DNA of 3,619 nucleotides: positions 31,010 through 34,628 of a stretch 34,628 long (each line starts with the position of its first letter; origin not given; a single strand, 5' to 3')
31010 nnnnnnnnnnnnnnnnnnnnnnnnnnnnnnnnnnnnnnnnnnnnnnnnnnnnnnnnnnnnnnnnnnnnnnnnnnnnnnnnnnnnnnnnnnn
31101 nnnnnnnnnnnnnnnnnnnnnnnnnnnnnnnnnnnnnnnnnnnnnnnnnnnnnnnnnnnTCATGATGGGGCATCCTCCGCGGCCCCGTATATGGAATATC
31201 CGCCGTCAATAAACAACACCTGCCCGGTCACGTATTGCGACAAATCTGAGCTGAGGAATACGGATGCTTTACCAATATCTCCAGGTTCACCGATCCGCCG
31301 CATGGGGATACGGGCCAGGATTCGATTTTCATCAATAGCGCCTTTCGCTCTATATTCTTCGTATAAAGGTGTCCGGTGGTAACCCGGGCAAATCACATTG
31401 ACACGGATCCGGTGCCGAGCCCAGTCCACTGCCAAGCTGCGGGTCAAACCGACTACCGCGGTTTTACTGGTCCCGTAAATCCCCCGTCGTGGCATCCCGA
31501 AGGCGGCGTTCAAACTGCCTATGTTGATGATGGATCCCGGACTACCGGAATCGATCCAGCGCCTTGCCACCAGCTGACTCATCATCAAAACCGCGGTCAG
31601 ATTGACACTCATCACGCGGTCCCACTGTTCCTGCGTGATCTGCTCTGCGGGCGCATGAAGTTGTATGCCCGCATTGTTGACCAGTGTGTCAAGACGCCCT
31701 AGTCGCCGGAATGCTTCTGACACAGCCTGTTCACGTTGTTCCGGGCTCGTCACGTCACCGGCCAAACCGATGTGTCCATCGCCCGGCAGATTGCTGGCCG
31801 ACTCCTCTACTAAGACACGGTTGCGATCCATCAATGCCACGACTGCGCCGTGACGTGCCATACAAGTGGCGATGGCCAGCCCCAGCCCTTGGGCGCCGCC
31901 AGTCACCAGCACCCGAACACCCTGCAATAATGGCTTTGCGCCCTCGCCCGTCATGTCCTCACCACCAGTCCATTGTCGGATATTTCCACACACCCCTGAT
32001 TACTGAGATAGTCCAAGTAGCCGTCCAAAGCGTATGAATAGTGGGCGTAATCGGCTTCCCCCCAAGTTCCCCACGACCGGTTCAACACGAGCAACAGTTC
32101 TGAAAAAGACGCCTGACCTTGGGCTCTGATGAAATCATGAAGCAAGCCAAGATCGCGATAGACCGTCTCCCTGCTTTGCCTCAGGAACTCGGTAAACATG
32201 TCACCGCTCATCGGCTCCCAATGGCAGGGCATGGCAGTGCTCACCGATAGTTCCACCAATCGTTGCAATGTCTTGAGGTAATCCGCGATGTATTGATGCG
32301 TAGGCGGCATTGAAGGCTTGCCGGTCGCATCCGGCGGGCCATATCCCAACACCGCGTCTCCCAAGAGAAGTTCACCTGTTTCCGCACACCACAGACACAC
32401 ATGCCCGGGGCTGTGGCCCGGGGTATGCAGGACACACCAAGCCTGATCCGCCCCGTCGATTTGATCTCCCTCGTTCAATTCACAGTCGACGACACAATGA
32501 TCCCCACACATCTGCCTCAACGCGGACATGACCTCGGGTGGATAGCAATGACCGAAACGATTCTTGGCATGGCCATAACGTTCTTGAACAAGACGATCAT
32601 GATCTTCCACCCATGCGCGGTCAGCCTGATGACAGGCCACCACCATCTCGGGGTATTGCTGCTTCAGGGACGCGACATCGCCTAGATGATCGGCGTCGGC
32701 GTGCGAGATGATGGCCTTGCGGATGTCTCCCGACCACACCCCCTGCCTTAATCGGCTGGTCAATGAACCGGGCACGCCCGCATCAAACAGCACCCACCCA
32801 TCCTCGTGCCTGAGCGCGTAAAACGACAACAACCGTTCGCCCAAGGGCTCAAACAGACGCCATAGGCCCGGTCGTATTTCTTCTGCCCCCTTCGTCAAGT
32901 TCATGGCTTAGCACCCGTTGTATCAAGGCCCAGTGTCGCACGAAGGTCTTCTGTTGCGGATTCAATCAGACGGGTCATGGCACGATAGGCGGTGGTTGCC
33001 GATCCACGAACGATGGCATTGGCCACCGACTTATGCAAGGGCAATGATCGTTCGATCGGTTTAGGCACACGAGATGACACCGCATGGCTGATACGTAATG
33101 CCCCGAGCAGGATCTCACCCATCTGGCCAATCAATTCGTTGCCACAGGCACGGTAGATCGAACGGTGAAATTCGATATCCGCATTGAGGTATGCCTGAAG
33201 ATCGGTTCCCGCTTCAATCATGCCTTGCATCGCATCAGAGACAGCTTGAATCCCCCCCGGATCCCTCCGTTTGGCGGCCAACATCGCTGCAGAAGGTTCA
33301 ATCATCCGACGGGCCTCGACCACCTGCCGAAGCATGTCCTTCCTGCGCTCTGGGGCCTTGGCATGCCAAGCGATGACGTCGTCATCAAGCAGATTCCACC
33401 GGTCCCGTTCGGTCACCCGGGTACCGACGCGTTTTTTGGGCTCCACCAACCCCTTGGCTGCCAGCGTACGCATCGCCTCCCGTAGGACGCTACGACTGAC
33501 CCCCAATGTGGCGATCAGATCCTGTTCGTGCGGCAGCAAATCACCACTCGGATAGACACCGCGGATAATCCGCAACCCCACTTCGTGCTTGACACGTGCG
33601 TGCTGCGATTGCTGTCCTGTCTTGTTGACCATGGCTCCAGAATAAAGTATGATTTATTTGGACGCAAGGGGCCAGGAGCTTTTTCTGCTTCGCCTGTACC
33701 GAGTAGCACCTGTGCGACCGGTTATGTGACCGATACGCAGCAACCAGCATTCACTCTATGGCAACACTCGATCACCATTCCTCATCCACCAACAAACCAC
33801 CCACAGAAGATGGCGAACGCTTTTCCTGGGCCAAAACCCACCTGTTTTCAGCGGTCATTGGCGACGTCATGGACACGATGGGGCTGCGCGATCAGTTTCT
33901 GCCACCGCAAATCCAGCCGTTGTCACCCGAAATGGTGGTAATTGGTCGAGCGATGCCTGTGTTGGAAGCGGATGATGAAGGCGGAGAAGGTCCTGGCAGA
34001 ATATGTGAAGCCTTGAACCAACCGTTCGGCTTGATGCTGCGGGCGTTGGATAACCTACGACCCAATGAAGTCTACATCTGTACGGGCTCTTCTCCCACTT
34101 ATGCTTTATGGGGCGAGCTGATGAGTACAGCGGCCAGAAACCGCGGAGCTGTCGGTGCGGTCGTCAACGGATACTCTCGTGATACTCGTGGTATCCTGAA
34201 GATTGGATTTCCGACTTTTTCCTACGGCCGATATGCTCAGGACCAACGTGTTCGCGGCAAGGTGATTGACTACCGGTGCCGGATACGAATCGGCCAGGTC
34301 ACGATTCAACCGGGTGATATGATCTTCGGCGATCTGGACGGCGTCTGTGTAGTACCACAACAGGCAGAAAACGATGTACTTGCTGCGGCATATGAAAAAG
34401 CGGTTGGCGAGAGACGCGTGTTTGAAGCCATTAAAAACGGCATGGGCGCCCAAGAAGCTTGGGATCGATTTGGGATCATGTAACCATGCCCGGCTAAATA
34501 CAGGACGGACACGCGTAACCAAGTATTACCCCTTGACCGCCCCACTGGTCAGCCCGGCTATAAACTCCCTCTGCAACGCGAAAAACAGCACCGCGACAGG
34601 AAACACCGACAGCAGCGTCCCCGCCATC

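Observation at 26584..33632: Eight-gene operon headed by its own GntR/FadR regulator: variant non-phosphorylative sugar-acid pathway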

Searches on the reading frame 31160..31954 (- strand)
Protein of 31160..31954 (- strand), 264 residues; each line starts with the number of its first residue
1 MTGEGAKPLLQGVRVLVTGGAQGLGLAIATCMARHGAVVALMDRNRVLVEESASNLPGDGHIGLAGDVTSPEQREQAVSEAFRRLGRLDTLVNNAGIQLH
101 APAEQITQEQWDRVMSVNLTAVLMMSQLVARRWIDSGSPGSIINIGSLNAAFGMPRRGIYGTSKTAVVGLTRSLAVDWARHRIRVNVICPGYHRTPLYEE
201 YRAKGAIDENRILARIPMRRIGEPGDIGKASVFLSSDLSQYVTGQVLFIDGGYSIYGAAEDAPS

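Call 5: search_protein_families(library=pfam, proteins=[window:31160-31954:-], max_evalue=0.01)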
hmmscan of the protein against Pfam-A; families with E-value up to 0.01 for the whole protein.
window:31160-31954:- (264 aa): 5 families
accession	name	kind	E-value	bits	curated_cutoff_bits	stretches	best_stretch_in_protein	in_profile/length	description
PF13561.12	adh_short_C2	-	4.7e-64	216.6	27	1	21-254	3-236/236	Enoyl-(Acyl carrier protein) reductase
PF00106.31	adh_short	-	6.8e-56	189.3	26.6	1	15-203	3-192/195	short chain dehydrogenase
PF08659.16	KR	-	1.7e-12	48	22.6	1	15-170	3-159/180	KR domain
PF23441.1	SDR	-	1.8e-07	31.2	27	1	13-253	8-255/258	SDR-like rossmann domain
PF01370.27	Epimerase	-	0.0095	15.8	20.9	0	15-174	1-156/240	NAD dependent epimerase/dehydratase family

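Call 6: search_protein_families(library=ncbifam, proteins=[window:31160-31954:-], max_evalue=0.01)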
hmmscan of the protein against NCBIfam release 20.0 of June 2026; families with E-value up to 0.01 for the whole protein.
window:31160-31954:- (264 aa): 235 families (the best 25 are shown)
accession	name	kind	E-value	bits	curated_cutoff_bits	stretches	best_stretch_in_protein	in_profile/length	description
NF005559.1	PRK07231.1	subfamily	6e-69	232.3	215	1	10-254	2-248/249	glucose 1-dehydrogenase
NF005067.0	PRK06484.1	equivalog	2.4e-64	217.8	713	1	14-262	11-260/524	short chain dehydrogenase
NF006070.0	PRK08213.1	subfamily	8.6e-63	212.3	279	1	10-255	10-258/259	gluconate 5-dehydrogenase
NF005309.0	PRK06841.1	subfamily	2.5e-60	204.2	286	1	10-255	13-254/255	GolD/DthD family dehydrogenase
NF004791.0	PRK06138.1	equivalog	4.9e-59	199.7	312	1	10-255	3-251/252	SDR family oxidoreductase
NF009466.0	PRK12826.1-2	subfamily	9.9e-59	198.8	222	1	13-253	4-244/248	3-oxoacyl-ACP reductase FabG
NF004198.0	PRK05653.1-3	equivalog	2.5e-58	197.5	296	1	8-254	3-247/248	3-oxoacyl-ACP reductase FabG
TIGR01832.1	kduD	equivalog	2.6e-58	197.4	338.85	1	10-253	3-245/248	2-dehydro-3-deoxy-D-gluconate 5-dehydrogenase KduD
NF052558.1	MBtsdlDhBudC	equivalog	8e-57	192.7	270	1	14-254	5-242/250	meso-2,3-butanediol dehydrogenase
NF005390.0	PRK06935.1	equivalog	1.5e-53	181.8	369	1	10-253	13-255/258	2-dehydro-3-deoxy-D-gluconate 5-dehydrogenase KduD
TIGR01830.1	3oxo_ACP_reduc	equivalog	2.1e-53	181.5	297.75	1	15-252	1-237/239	3-oxoacyl-[acyl-carrier-protein] reductase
NF005711.0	PRK07523.1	subfamily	2.6e-53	181.2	413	1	10-253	8-251/255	SDR family oxidoreductase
NF005473.0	PRK07069.1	equivalog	2.8e-53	181.1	339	1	8-254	6-260/262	SDR family oxidoreductase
NF009093.0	PRK12429.1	subfamily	3.1e-53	180.7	258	1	11-254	4-257/259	3-hydroxybutyrate dehydrogenase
NF005469.0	PRK07063.1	equivalog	7.6e-53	179.7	306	1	9-255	4-256/260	SDR family oxidoreductase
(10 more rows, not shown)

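Call 55: search_solved_structures(query=window:31160-31954:-, max_evalue=1e-35)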
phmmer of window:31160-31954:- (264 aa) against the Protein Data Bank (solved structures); distinct sequences matched with E-value up to 1e-35: 67 (the best 60 are shown).
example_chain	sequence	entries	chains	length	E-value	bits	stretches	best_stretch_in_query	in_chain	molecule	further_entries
4j2h_A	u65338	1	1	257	1.2e-46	162.5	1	10-253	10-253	Short chain alcohol dehydrogenase-related dehydrogenase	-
5itv_A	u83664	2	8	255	1.2e-42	149.3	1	14-254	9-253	Dihydroanticapsin 7-dehydrogenase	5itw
1vl8_A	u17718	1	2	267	3.1e-42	148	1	10-254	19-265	Gluconate 5-dehydrogenase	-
8pa1_A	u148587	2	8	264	7.4e-42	146.8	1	9-254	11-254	Oxidoreductase, short-chain dehydrogenase/reductase family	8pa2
4z9y_A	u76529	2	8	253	8.9e-42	146.5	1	10-253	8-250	2-deoxy-D-gluconate 3-dehydrogenase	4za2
4gh5_A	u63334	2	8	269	5.7e-41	143.8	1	13-254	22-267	Short-chain dehydrogenase/reductase SDR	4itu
5u9p_A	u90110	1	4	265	6.7e-41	143.6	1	10-253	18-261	Gluconate 5-dehydrogenase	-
4g81_D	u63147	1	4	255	7.9e-41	143.4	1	10-253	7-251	Putative hexonate dehydrogenase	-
3ak4_A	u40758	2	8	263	5e-40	140.8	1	10-253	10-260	NADH-dependent quinuclidinone reductase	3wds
2d1y_A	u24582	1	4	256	6.5e-40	140.4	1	9-254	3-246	hypothetical protein TT0321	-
6y4d_A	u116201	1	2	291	3.7e-39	137.9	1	10-257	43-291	short-chain dehydrogenase/reductase (SDR)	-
4dqx_A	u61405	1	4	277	5e-39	137.5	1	15-255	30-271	Probable oxidoreductase protein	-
5ff9_A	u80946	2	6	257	5.6e-39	137.3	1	10-257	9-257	Noroxomaritidine/Norcraugsodine Reductase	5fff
4nbu_A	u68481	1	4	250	6.4e-39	137.1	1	10-253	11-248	3-oxoacyl-(Acyl-carrier-protein) reductase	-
1zjy_A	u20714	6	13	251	7.1e-39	137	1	10-254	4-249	R-specific alcohol dehydrogenase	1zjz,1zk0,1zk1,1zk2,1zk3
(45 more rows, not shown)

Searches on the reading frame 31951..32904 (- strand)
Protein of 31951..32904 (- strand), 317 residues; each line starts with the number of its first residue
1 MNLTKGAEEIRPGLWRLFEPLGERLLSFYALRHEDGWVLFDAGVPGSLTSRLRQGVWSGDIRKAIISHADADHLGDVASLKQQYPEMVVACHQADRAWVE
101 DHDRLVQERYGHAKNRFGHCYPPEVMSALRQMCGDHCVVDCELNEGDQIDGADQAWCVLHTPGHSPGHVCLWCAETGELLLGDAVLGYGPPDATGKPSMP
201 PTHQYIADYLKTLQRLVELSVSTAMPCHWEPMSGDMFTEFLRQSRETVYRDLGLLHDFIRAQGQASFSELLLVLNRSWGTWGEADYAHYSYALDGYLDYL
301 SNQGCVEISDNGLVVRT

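Call 5: search_protein_families(library=pfam, proteins=[window:31951-32904:-], max_evalue=0.01)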
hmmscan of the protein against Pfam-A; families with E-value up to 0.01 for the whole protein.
window:31951-32904:- (317 aa): 2 families
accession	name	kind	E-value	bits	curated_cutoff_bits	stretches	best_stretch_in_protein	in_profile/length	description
PF00753.33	Lactamase_B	-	3.5e-23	83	22.7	1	28-228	8-196/196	Metallo-beta-lactamase superfamily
PF12706.13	Lactamase_B_2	-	0.001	19.1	27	1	37-100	2-71/200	Beta-lactamase superfamily domain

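Call 6: search_protein_families(library=ncbifam, proteins=[window:31951-32904:-], max_evalue=0.01)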
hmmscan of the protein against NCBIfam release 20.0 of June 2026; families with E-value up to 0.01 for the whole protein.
window:31951-32904:- (317 aa): 19 families
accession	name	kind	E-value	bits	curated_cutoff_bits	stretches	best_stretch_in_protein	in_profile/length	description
TIGR03413.1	GSH_gloB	equivalog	8.2e-12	45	200.8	1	136-190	79-133/248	hydroxyacylglutathione hydrolase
NF053820.1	MBLfold_Strvi7410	exception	1.3e-09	37.9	525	1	20-231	20-256/343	Strvi_7410 family MBL fold metallo-hydrolase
NF033105.1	bla_subclass_B3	equivalog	1.3e-08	34.4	240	1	22-92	19-93/257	subclass B3 metallo-beta-lactamase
NF033106.1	blaL1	exception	1.2e-06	27.8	560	1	31-92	64-129/290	L1 family subclass B3 metallo-beta-lactamase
NF007597.0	PRK10241.1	equivalog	3.5e-06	26.5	421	0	143-186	89-130/251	hydroxyacylglutathione hydrolase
NF012140.0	blaBJP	exception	5.2e-06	25.5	600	1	27-169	56-182/294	BJP family subclass B3 metallo-beta-lactamase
NF040644.1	blaPAM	exception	1.3e-05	24.5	615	1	27-174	58-189/287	PAM family subclass B3 metallo-beta-lactamase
NF047979.1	lactonase_AidB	equivalog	8.4e-05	22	360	1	27-184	52-206/271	AidB family quorum-quenching N-acyl homoserine lactonase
NF012229.1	bla_class_B_core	domain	8.7e-05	22.7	100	1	32-172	21-137/139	metallo-beta-lactamase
NF040470.1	blaEAM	exception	0.00013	21.1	660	1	31-170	86-212/318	EAM family subclass B3 metallo-beta-lactamase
NF047339.1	blaCSR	exception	0.00022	20.5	600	0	12-94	52-134/295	CSR family subclass B3 metallo-beta-lactamase-like protein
NF000405.1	HARLDQ_not_B3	exception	0.00028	20.5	350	0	23-93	37-111/267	HARLDQ motif MBL-fold protein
NF000438.2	blaPOM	exception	0.00038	19.7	610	1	32-89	63-124/286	POM family subclass B3 metallo-beta-lactamase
NF033184.1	B3_Acin_new1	exception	0.003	16.7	580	0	26-97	49-124/283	putative subclass B3 metallo-beta-lactamase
NF008580.0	PRK11539.1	equivalog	0.0032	15.9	969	1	62-139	555-627/758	ComEC family protein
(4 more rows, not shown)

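Call 11: search_solved_structures(query=window:31951-32904:-, max_evalue=0.001)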
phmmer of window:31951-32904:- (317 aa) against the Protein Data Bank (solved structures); distinct sequences matched with E-value up to 0.001: 27.
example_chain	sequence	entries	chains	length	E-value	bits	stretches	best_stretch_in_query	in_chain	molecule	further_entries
2xf4_A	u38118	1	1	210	3.1e-09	39.6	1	139-200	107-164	HYDROXYACYLGLUTATHIONE HYDROLASE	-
8zxg_A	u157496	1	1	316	7.5e-09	38.4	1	58-255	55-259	Paraoxonase from Bacillus sp. strain S3wahi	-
2zo4_A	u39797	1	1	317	4.7e-08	35.8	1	142-233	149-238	Metallo-beta-lactamase family protein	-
6ao1_A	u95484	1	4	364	4.4e-06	29.3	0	143-234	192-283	Beta-lactamase domain protein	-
3adr_A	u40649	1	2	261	4.8e-06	29.1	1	27-246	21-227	Putative uncharacterized protein ST1585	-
6dr8_A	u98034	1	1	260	5e-06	29.1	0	10-93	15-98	Beta-lactamase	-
6nc5_A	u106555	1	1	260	6.8e-06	28.6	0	10-93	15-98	Beta-lactamase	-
2zwr_A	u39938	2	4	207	9.9e-06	28.1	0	156-191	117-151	Metallo-beta-lactamase superfamily protein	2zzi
7ev5_A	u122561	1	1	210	1e-05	28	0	155-186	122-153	Lactamase_B domain-containing protein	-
8hxe_A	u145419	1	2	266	3.7e-05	26.2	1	24-90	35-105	Metallo-beta-lactamase L1 type 3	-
8hxi_A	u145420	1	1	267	3.7e-05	26.2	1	24-90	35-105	Metallo-beta-lactamase L1 type 3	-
8hxi_B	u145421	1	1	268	3.7e-05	26.2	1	24-90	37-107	Metallo-beta-lactamase L1 type 3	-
1sml_A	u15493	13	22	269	3.7e-05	26.2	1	24-90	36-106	PROTEIN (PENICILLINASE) | Metallo-beta-lactamase L1 | Metallo-beta-lactamase L1 type 3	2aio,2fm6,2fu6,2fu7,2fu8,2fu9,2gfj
5evb_A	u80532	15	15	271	3.8e-05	26.2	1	24-90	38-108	Metallo-beta-lactamase L1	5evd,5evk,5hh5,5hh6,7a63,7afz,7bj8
6u0y_A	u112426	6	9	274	6.9e-05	25.3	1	26-90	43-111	Putative metallo-beta-lactamase l1 (Beta-lactamase type ii) (Ec 3.5.2.6) (Penicillinase)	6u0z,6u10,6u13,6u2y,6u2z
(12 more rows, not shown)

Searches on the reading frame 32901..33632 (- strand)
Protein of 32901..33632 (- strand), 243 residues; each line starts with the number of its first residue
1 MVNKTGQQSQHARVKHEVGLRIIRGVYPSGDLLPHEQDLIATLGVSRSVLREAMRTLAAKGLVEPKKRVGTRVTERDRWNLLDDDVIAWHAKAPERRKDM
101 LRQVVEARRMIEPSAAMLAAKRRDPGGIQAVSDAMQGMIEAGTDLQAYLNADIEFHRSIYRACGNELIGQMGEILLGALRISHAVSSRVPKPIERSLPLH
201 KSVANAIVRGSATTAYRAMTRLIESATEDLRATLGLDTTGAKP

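Call 5: search_protein_families(library=pfam, proteins=[window:32901-33632:-], max_evalue=0.01)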
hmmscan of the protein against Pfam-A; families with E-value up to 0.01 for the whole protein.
window:32901-33632:- (243 aa): 2 families
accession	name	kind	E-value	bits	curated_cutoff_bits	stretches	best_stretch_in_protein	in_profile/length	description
PF07729.17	FCD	-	5.1e-26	92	24.3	1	104-224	2-124/125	FCD domain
PF00392.27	GntR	-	8.2e-17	61.1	27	1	12-73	3-64/64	Bacterial regulatory proteins, gntR family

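Call 6: search_protein_families(library=ncbifam, proteins=[window:32901-33632:-], max_evalue=0.01)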
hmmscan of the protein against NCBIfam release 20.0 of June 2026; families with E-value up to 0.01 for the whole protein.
window:32901-33632:- (243 aa): 25 families
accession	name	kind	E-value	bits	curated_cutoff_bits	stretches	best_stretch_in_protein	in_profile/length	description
NF003011.0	PRK03837.1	subfamily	2.5e-25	89.5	260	1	13-229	17-232/241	transcriptional regulator NanR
NF007741.0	PRK10421.1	equivalog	1.6e-19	70.3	311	1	29-231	27-234/262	transcriptional regulator LldR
TIGR03338.1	phnR_burk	equivalog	1.7e-15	57.2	271.5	2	8-73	10-74/212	phosphonate utilization associated transcriptional regulator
NF007442.0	PRK09990.1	equivalog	1.7e-14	53.9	301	1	14-229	15-234/256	transcriptional regulator GlcC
TIGR02018.2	his_ut_repres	equivalog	1.7e-14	53.8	220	1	11-77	1-67/226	histidine utilization transcriptional repressor HutC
NF007001.0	PRK09464.1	equivalog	4.4e-14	52.7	330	1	14-219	15-221/254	pyruvate dehydrogenase complex transcriptional repressor PdhR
NF007588.0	PRK10225.1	equivalog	2.1e-10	40.3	442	1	2-168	2-164/257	Uxu operon transcriptional regulator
TIGR02404.1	trehalos_R_Bsub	equivalog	6.7e-10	39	211.95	1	14-108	5-99/233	trehalose operon repressor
TIGR02325.1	C_P_lyase_phnF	equivalog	3.4e-09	36.6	156.8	1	13-76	12-75/238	phosphonate metabolism transcriptional regulator PhnF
NF008571.0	PRK11523.1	equivalog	4.3e-09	36.2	396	1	13-167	12-158/258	transcriptional regulator ExuR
NF003444.0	PRK04984.1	equivalog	1.2e-07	31.5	189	1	23-169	21-162/239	fatty acid metabolism transcriptional regulator FadR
NF052282.1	PLP_TF_PdxR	equivalog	1.2e-07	31.2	320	1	21-88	13-77/448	MocR-like pyridoxine biosynthesis transcription factor PdxR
TIGR02812.1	fadR_gamma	equivalog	3.1e-07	30.3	249.2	1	22-168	19-160/235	fatty acid metabolism transcriptional regulator FadR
NF011575.0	PRK14999.1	equivalog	6.4e-07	28.9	424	1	11-76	14-79/241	histidine utilization repressor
NF007292.0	PRK09764.1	equivalog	1.1e-06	28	281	1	12-76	8-72/240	GntR family transcriptional regulator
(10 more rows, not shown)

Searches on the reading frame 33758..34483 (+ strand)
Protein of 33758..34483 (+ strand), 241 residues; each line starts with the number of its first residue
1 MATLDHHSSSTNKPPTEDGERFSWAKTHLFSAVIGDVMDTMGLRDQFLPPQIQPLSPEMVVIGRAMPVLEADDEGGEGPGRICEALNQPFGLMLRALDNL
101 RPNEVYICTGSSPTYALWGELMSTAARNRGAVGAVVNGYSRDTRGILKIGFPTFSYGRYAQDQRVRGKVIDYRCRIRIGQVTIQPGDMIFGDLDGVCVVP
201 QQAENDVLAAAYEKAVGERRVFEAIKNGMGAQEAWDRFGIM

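Call 5: search_protein_families(library=pfam, proteins=[window:33758-34483:+], max_evalue=0.01)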
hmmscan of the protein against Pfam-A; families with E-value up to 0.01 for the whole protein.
window:33758-34483:+ (241 aa): 1 family
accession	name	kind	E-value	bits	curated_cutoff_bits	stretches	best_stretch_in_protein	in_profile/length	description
PF03737.21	RraA-like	-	2.9e-32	112.4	24.5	1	33-198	3-152/152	Aldolase/RraA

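Call 6: search_protein_families(library=ncbifam, proteins=[window:33758-34483:+], max_evalue=0.01)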
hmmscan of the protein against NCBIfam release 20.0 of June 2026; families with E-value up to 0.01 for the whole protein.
window:33758-34483:+ (241 aa): 9 families
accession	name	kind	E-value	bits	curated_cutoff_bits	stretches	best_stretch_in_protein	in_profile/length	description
NF004850.0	PRK06201.1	subfamily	7.5e-23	81.2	231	1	92-231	70-209/222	hypothetical protein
NF006093.0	PRK08245.1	subfamily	2.5e-22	79.5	208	1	93-232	78-218/240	hypothetical protein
NF005442.0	PRK07028.1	equivalog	7.1e-20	71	593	1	94-229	281-415/430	bifunctional hexulose-6-phosphate synthase/ribonuclease regulator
NF006731.0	PRK09262.1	equivalog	2.9e-18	66.2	179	1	95-229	74-208/229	4-carboxy-4-hydroxy-2-oxoadipate aldolase/oxaloacetate decarboxylase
NF009399.0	PRK12764.1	equivalog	1.3e-16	60.8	444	1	95-230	339-475/501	fumarylacetoacetate hydrolase family protein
TIGR02798.1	ligK_PcmE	equivalog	9.8e-16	58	304.5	1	96-225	69-198/222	4-carboxy-4-hydroxy-2-oxoadipate aldolase/oxaloacetate decarboxylase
NF006875.0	PRK09372.1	equivalog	1.1e-08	35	136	1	107-204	62-159/161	ribonuclease E activity regulator RraA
NF009134.0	PRK12487.1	equivalog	3.1e-08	33.5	196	1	110-201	66-156/161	putative 4-hydroxy-4-methyl-2-oxoglutarate aldolase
TIGR01935.1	NOT-MenG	subfamily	7e-07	29.2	123.8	1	110-198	62-149/150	RraA family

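Call 35: search_solved_structures(query=window:33758-34483:+, max_evalue=0.00001)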
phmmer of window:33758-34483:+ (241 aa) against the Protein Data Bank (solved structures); distinct sequences matched with E-value up to 0.00001: 7.
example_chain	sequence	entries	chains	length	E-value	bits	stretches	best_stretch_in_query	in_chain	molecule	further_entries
5ir2_A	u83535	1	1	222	1.3e-21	80.3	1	5-219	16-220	Cellulase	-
3k4i_A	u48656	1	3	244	3.5e-18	69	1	97-234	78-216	uncharacterized protein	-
3noj_A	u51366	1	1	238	1.5e-10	44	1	95-218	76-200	4-carboxy-4-hydroxy-2-oxoadipate aldolase/oxaloacetate decarboxylase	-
2c5q_A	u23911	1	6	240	5.7e-09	38.9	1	112-235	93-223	RRAA-LIKE PROTEIN YER010C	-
5x15_A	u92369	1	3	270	1.1e-07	34.6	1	93-217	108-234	Putative transferase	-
2pcn_A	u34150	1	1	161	7.9e-06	28.6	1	92-200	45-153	S-adenosylmethionine:2-demethylmenaquinone methyltransferase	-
3c8o_A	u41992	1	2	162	9.4e-06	28.3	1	93-202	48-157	Regulator of ribonuclease activity A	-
